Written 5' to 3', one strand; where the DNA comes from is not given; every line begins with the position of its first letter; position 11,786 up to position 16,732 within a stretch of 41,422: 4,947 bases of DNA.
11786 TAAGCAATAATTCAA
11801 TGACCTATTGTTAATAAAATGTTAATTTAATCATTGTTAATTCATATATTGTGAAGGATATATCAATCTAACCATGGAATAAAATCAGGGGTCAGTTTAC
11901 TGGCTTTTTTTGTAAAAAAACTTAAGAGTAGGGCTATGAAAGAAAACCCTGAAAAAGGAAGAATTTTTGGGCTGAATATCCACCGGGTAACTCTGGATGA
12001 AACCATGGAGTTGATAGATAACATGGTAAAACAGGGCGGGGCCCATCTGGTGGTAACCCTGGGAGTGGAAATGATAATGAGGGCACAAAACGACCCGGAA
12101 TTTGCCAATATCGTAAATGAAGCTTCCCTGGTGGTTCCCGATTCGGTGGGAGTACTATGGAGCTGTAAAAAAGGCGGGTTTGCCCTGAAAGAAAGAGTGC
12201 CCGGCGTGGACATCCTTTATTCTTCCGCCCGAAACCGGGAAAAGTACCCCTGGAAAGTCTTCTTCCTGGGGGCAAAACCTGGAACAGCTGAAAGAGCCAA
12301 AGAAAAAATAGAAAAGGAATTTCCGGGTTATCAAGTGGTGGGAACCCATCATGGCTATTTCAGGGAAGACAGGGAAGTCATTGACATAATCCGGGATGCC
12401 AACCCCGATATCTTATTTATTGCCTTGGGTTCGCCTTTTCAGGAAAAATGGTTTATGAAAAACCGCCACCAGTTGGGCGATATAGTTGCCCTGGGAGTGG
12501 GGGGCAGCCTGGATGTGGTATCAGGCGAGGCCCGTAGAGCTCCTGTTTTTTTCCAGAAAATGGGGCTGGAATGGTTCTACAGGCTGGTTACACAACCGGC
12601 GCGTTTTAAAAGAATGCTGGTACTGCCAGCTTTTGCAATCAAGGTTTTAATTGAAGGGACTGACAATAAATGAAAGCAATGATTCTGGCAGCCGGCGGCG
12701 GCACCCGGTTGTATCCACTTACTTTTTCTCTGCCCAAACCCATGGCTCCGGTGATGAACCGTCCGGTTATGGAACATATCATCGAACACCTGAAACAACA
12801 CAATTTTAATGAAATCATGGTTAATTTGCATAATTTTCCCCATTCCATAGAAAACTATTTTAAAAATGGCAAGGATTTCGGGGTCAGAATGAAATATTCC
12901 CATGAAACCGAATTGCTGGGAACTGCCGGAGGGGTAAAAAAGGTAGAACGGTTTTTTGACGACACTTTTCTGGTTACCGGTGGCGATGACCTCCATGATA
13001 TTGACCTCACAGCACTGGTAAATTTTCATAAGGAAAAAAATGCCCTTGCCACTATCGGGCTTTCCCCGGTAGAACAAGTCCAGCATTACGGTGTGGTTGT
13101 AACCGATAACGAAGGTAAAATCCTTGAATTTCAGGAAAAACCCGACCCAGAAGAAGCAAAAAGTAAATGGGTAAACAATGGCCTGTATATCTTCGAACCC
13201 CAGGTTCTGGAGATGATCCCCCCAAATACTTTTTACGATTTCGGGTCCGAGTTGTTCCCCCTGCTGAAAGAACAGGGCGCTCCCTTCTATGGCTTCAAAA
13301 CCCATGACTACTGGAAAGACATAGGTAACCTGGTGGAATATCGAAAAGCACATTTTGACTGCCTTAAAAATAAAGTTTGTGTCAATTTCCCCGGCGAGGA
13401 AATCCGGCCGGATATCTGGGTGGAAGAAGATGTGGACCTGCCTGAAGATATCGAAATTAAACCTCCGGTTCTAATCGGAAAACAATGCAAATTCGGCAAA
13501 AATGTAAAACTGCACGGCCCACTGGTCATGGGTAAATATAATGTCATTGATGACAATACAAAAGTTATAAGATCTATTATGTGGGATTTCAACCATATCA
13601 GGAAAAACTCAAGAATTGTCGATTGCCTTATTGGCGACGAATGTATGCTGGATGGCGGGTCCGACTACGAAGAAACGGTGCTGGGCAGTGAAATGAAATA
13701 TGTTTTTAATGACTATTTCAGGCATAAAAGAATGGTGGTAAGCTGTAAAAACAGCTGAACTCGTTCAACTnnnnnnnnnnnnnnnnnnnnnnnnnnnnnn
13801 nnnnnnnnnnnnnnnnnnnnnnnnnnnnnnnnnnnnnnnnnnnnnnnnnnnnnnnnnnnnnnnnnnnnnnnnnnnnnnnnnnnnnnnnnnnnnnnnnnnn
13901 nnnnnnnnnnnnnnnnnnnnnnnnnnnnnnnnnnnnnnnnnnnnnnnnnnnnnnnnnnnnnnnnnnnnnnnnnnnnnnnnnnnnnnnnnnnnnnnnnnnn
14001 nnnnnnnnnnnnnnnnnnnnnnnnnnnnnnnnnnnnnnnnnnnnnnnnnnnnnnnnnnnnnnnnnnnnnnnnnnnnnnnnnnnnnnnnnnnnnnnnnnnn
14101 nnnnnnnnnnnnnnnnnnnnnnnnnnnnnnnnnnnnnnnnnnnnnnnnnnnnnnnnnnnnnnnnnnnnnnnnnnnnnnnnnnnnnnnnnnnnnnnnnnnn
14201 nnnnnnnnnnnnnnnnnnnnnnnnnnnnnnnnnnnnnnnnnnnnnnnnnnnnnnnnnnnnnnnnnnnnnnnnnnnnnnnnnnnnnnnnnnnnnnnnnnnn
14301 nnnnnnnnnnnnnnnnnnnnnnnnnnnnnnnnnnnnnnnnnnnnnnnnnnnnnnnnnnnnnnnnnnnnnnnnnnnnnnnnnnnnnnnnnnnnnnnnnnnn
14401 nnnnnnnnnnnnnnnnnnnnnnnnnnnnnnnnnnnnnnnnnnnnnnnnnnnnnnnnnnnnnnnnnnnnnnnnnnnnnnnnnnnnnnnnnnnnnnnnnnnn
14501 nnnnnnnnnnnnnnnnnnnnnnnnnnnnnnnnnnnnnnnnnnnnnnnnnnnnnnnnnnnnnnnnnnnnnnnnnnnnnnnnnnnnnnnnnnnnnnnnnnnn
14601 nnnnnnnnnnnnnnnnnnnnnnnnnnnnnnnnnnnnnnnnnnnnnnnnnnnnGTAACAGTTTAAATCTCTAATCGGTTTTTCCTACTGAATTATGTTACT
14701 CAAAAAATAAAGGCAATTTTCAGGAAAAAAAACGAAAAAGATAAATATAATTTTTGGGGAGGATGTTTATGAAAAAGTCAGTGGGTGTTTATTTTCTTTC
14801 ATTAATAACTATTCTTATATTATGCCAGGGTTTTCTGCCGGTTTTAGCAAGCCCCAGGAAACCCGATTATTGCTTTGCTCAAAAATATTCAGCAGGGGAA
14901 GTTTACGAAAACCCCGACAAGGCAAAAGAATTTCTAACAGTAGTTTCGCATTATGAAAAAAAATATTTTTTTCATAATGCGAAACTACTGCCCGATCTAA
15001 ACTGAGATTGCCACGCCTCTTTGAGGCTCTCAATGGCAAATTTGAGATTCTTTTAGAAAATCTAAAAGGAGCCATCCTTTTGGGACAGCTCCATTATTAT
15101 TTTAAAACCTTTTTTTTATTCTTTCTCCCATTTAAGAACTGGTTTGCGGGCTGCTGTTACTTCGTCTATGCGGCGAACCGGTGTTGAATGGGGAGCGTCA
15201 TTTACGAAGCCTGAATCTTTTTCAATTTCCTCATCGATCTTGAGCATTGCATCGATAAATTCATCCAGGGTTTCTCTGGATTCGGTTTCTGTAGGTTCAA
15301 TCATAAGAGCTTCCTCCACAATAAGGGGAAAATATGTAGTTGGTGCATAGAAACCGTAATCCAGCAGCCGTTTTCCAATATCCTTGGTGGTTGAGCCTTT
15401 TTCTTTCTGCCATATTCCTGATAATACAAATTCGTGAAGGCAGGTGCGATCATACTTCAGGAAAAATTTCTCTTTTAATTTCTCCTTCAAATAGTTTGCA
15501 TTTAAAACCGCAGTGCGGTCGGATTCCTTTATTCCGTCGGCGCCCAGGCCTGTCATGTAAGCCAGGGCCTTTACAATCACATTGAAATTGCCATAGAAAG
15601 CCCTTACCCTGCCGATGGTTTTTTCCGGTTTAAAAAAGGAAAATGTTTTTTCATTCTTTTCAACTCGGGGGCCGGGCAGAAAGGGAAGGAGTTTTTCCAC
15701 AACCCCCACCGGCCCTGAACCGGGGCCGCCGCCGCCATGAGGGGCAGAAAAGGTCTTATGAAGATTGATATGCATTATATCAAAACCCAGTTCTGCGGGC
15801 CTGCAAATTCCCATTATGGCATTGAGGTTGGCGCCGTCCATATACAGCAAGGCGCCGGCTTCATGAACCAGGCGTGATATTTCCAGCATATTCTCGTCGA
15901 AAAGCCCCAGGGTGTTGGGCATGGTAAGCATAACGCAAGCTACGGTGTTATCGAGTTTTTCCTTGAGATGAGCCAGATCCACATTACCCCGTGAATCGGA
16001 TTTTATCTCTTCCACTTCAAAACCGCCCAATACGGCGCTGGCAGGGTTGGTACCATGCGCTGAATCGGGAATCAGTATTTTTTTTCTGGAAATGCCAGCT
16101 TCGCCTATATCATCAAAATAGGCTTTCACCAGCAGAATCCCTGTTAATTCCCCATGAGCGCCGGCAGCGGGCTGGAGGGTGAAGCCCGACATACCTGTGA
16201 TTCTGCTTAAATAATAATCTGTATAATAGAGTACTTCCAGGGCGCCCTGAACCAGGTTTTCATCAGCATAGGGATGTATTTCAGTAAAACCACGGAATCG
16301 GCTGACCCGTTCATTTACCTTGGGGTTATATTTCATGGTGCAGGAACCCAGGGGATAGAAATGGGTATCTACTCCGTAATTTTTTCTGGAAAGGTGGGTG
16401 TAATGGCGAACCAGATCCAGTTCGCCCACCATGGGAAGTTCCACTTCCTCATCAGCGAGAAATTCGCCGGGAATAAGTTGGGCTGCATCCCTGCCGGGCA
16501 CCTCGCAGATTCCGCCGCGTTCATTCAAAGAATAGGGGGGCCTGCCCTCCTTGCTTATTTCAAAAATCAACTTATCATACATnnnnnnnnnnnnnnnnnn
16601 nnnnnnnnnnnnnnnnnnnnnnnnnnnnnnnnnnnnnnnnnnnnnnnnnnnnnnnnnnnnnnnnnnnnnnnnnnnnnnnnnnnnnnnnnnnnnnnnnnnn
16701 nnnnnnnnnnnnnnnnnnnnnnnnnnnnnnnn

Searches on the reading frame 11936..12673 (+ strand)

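Call 38: search_protein_families(library=pfam, proteins=[window:11936-12673:+], max_evalue=0.001)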
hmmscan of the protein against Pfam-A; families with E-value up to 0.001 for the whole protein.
window:11936-12673:+ (245 aa): 1 family
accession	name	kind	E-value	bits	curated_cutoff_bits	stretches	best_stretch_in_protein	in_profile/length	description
PF03808.19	Glyco_tran_WecG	-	1.2e-57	194.8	27.4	1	63-227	1-167/168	Glycosyl transferase WecG/TagA/CpsF family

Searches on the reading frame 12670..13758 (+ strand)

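Call 38: search_protein_families(library=pfam, proteins=[window:12670-13758:+], max_evalue=0.001)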
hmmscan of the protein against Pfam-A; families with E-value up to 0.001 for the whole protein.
window:12670-13758:+ (362 aa): 3 families
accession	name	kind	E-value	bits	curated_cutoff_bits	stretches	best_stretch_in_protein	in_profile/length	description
PF00483.29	NTP_transferase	-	3.3e-56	191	21.2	1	2-231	1-242/245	Nucleotidyl transferase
PF25084.1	LbH_EIF2B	-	1.5e-10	41.4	54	1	247-337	2-91/105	EIF2B subunit epsilon LbH domain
PF12804.13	NTP_transf_3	-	3.8e-08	34.1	27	1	3-106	1-95/160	MobA-like NTP transferase domain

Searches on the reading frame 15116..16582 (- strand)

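Call 38: search_protein_families(library=pfam, proteins=[window:15116-16582:-], max_evalue=0.001)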
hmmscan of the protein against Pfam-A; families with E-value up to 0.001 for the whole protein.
window:15116-16582:- (488 aa): 4 families
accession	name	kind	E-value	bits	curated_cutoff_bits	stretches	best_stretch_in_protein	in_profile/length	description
PF21478.3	GcvP2_C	-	6.1e-28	97.6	27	1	356-455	3-104/122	Glycine dehydrogenase, C-terminal domain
PF02347.22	GDC-P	-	1.2e-08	34.7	26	1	36-391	30-383/429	Glycine cleavage system P-protein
PF00266.25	Aminotran_5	-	5.2e-08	32.7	21.5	1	181-283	105-207/371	Aminotransferase class-V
PF01212.27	Beta_elim_lyase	-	4.7e-05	23.3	27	1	178-284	86-207/288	Beta-eliminating lyase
